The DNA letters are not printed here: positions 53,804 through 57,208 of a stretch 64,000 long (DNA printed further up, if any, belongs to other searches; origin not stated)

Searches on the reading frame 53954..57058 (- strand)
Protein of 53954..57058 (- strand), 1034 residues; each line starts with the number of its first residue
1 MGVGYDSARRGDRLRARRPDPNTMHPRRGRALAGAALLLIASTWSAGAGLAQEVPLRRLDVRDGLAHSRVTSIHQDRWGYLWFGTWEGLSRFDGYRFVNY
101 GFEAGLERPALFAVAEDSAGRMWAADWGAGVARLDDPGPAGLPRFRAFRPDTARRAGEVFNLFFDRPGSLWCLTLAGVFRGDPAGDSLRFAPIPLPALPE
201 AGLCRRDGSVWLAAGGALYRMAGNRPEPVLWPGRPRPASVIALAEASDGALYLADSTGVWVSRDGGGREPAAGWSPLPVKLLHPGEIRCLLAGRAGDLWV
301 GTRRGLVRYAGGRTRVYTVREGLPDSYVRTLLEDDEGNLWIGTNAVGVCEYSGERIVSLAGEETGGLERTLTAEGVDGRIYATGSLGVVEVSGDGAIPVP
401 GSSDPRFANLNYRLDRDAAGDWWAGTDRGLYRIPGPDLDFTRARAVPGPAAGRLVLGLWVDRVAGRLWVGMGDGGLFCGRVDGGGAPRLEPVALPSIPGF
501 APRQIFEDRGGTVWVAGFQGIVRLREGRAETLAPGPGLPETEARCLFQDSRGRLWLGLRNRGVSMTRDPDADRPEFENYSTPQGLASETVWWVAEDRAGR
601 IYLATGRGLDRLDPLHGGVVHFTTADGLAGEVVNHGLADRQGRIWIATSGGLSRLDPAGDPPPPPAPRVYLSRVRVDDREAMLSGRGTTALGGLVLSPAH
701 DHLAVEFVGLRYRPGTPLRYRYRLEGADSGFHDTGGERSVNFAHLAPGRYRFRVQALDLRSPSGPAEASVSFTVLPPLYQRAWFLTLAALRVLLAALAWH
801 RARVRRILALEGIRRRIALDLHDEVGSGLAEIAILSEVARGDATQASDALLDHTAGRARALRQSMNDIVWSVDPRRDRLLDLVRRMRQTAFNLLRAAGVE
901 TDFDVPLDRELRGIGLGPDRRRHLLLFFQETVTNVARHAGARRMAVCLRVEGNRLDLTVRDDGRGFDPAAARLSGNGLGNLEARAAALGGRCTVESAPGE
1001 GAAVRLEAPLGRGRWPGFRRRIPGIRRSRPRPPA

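Call 80: search_protein_families(library=pfam, proteins=[window:53954-57058:-], max_evalue=0.0001)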
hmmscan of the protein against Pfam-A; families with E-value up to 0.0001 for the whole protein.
window:53954-57058:- (1034 aa): 5 families
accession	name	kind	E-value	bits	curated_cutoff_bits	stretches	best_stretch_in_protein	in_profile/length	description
PF07494.17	Reg_prop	-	3.7e-36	118.9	20.4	1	322-344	1-23/24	Two component regulator propeller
PF07495.19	Y_Y_Y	-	1.3e-11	44.6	26.6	1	718-775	8-65/65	Y_Y_Y domain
PF02518.31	HATPase_c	-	4.7e-10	40.3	26.4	1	922-1011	4-110/111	Histidine kinase-, DNA gyrase B-, and HSP90-like ATPase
PF13581.12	HATPase_c_2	-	5.4e-07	30.1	27.4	1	910-976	18-89/127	Histidine kinase-like ATPase domain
PF07730.19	HisKA_3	-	6.5e-06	27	24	1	814-868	2-59/68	Histidine kinase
